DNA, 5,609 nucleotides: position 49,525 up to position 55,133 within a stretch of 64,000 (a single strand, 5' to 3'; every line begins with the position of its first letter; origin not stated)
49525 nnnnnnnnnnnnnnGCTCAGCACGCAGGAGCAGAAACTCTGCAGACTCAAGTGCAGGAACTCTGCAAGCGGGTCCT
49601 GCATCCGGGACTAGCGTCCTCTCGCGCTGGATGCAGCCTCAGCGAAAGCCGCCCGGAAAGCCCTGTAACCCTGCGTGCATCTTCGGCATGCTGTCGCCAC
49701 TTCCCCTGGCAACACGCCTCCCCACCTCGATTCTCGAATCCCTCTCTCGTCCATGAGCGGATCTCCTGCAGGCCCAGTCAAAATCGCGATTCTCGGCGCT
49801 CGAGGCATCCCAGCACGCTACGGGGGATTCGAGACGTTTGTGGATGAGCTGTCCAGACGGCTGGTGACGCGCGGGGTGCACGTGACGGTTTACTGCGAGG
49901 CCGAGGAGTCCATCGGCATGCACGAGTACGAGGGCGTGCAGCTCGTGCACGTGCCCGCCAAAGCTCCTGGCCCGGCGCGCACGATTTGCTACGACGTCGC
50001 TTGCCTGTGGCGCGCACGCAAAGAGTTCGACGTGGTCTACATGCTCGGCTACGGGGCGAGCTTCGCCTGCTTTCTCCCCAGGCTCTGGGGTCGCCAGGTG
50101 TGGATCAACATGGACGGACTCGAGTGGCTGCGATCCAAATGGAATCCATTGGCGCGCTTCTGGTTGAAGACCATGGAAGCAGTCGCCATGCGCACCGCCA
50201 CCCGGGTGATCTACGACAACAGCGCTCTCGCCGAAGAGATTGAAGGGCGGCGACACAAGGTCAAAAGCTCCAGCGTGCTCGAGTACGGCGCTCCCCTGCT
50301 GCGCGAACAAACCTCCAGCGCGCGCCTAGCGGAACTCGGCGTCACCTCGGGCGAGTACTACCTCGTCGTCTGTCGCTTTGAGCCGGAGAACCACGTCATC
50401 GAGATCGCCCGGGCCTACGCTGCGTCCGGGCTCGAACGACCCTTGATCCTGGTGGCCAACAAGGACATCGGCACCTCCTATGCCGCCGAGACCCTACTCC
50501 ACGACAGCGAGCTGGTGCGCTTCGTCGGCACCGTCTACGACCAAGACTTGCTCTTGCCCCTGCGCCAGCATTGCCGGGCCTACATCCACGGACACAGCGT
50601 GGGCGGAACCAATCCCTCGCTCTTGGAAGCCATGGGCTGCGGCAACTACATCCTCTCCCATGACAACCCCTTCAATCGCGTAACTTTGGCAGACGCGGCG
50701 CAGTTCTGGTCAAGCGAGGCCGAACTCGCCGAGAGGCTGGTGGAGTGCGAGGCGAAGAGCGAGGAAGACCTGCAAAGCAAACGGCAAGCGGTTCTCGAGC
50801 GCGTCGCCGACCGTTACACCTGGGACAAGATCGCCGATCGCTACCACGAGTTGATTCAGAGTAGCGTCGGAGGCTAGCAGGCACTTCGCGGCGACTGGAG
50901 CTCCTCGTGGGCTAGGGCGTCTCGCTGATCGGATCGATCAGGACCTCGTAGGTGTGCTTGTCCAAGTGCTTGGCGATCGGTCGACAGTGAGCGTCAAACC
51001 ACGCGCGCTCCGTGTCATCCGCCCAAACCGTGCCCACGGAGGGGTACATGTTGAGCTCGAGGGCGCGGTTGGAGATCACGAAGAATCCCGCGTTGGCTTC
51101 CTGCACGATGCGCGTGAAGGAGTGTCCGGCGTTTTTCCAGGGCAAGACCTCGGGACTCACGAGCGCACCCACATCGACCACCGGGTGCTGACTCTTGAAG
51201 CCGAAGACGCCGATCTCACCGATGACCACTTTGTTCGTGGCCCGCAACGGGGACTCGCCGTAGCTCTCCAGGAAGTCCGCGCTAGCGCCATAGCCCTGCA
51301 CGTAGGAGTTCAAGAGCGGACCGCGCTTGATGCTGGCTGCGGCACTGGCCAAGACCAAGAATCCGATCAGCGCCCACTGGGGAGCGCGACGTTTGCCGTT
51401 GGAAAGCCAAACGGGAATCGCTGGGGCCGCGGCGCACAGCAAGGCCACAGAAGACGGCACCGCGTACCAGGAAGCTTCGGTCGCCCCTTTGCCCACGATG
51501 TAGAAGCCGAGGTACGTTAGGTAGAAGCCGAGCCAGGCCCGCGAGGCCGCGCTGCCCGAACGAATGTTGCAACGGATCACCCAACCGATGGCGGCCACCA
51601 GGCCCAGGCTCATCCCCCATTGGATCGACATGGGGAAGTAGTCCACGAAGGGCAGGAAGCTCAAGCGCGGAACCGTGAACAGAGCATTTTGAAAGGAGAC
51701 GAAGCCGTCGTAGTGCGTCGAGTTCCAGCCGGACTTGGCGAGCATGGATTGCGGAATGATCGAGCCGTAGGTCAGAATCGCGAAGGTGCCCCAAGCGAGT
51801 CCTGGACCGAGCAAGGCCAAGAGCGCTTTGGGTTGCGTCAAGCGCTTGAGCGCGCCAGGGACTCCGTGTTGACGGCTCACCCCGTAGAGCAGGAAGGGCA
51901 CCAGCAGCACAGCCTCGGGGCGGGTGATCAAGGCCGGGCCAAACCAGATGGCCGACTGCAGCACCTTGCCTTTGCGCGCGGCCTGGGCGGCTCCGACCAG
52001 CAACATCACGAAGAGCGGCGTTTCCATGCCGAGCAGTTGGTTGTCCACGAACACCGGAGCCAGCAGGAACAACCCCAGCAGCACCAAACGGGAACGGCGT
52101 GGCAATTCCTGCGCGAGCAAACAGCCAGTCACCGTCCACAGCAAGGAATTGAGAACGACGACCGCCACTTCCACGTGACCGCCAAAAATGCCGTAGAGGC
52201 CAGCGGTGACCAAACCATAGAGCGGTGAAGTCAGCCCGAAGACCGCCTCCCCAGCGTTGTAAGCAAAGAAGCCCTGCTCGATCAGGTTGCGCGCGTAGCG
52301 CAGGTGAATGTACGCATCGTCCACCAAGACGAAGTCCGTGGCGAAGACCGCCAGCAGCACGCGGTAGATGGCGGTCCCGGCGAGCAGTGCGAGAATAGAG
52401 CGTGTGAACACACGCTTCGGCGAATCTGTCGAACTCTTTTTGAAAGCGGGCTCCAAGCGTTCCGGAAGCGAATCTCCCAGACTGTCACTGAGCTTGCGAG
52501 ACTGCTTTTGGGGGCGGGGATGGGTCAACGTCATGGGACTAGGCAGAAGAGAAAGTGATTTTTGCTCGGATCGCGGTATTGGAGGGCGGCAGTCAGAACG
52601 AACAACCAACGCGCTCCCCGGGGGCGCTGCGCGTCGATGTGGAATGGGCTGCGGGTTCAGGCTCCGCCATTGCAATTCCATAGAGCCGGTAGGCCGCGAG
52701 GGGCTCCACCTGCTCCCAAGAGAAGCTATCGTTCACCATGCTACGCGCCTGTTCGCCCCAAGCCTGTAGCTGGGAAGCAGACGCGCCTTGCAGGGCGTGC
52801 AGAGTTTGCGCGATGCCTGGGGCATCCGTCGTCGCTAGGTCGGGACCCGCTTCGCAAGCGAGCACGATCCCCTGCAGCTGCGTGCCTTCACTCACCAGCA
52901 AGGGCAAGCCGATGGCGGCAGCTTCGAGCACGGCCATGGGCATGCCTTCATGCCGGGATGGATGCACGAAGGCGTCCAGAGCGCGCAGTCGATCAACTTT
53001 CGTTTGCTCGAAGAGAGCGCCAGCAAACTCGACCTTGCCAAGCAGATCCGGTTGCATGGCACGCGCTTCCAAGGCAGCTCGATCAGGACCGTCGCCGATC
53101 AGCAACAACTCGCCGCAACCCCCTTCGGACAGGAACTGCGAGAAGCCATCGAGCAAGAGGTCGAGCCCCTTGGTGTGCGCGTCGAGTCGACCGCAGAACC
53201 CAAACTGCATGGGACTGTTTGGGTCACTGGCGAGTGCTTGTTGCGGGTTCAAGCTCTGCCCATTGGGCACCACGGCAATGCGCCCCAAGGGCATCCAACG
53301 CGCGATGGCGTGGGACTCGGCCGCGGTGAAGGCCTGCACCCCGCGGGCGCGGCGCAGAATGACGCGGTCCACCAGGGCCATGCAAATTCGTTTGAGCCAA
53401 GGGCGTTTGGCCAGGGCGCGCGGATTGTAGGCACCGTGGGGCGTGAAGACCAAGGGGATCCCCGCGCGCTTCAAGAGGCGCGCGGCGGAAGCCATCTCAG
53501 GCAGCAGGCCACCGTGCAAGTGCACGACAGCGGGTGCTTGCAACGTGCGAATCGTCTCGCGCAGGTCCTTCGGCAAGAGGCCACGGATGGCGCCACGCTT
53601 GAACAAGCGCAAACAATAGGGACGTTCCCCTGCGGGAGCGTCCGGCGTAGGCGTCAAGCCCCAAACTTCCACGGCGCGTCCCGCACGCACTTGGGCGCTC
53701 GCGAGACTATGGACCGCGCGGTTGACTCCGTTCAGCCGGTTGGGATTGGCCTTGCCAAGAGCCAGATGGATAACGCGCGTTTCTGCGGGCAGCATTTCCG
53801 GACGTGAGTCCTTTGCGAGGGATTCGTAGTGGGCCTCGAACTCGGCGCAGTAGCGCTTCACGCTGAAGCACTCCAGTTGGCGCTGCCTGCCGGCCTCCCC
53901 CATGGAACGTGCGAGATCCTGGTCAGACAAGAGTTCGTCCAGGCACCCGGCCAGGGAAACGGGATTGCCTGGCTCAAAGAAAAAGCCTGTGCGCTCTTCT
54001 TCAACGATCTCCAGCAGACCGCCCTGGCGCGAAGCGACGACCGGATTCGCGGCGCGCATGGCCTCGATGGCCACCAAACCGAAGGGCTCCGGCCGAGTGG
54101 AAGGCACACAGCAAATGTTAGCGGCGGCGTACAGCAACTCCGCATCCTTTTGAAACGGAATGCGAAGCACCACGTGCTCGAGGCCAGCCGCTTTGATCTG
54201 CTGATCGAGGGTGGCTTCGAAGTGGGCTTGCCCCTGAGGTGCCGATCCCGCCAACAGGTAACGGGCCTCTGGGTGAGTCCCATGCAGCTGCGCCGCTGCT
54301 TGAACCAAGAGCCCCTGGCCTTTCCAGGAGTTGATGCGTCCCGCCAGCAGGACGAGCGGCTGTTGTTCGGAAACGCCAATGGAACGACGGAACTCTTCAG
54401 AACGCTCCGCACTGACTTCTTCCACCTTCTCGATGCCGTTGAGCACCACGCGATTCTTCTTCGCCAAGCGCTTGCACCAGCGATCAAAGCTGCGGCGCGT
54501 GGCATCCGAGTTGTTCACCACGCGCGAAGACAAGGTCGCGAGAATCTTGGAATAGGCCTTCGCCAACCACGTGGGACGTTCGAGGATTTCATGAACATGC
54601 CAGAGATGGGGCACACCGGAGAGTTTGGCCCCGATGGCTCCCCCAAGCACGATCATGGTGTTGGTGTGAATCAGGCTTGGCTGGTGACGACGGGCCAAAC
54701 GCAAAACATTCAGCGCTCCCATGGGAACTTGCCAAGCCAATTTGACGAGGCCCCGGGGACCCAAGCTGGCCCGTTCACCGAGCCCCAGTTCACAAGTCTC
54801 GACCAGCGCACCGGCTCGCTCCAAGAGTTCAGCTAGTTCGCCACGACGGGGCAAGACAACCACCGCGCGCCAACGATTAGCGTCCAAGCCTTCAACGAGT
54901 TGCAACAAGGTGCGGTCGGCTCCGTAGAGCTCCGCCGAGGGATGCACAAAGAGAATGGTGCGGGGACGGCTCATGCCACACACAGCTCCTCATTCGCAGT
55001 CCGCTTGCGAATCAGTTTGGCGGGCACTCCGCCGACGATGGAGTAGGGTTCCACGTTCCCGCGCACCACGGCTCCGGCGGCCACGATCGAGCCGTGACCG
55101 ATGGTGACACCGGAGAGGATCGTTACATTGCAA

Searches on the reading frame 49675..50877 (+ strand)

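Call 63: search_protein_families(library=ncbifam, proteins=[window:49675-50877:+], max_evalue=0.001)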
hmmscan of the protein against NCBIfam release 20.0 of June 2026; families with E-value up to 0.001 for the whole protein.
window:49675-50877:+ (400 aa): 3 families
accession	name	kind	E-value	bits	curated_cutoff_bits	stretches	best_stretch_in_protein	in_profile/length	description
NF046071.1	B1-4RhmsylTfaseCps2T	equivalog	9.8e-73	245.2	500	1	37-393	4-383/384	beta 1-4 rhamnosyltransferase Cps2T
TIGR04047.1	MSMEG_0565_glyc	hypoth_equivalog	1.3e-06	27.8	259.85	1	277-391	255-368/373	MSMEG_0565 family glycosyltransferase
TIGR02149.1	glgA_Coryne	subfamily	0.0007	18.8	302.4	0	36-189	2-159/391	glycogen synthase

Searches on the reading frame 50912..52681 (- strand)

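Call 3: search_protein_families(library=pfam, proteins=[window:50912-52681:-], max_evalue=0.01)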
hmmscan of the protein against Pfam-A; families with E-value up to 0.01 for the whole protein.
window:50912-52681:- (589 aa): 0 families

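Call 63: search_protein_families(library=ncbifam, proteins=[window:50912-52681:-], max_evalue=0.001)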
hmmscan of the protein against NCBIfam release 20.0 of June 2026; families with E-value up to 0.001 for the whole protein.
window:50912-52681:- (589 aa): 1 family
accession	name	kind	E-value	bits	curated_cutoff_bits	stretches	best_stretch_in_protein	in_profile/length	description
NF046093.1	AZOBR_p60025_fam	subfamily_domain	1.2e-06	27.9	150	1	122-263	63-206/232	AZOBR_p60025 family cell surface glycopolymer formation protein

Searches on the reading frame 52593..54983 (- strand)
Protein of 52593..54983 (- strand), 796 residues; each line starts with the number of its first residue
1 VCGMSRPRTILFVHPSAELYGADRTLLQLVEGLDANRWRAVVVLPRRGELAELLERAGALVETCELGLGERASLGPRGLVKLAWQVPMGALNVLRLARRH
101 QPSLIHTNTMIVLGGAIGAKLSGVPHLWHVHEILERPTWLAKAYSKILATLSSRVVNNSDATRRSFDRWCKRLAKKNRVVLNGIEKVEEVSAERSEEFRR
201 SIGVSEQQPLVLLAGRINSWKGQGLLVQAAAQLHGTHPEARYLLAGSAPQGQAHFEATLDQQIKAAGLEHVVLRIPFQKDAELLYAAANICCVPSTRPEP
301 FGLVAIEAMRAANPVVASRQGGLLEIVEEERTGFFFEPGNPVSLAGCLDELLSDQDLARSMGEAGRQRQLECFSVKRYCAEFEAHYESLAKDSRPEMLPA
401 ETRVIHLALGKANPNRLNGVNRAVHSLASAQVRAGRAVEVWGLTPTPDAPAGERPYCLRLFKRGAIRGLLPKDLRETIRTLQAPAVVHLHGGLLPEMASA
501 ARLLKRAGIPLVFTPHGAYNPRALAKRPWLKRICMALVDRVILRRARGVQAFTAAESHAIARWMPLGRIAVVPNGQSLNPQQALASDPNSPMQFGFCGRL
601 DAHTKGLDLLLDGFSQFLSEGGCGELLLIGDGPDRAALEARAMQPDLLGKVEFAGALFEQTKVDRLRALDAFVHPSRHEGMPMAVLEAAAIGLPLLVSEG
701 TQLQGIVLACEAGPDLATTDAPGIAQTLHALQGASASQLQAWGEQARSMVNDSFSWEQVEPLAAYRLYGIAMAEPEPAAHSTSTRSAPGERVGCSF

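Call 3: search_protein_families(library=pfam, proteins=[window:52593-54983:-], max_evalue=0.01)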
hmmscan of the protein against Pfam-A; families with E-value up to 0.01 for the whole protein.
window:52593-54983:- (796 aa): 6 families
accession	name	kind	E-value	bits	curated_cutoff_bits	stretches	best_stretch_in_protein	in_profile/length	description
PF00534.26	Glycos_transf_1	-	2.4e-54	183.9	26.4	2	196-368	3-172/172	Glycosyl transferases group 1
PF13692.12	Glyco_trans_1_4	-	2e-48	164.7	27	2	209-354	2-142/142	Glycosyl transferases group 1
PF13439.12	Glyco_transf_4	-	3.6e-31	108.9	28.5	2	418-575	2-165/170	Glycosyltransferase Family 4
PF13579.12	Glyco_trans_4_4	-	5.4e-25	89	29.7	2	418-575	1-158/158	Glycosyl transferase 4-like domain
PF20706.3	GT4-conflict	-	1.1e-22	81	26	2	200-331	190-324/385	Family 4 Glycosyltransferase in conflict systems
PF13524.12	Glyco_trans_1_2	-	2.9e-07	31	25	1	306-378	68-138/144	Glycosyl transferase-like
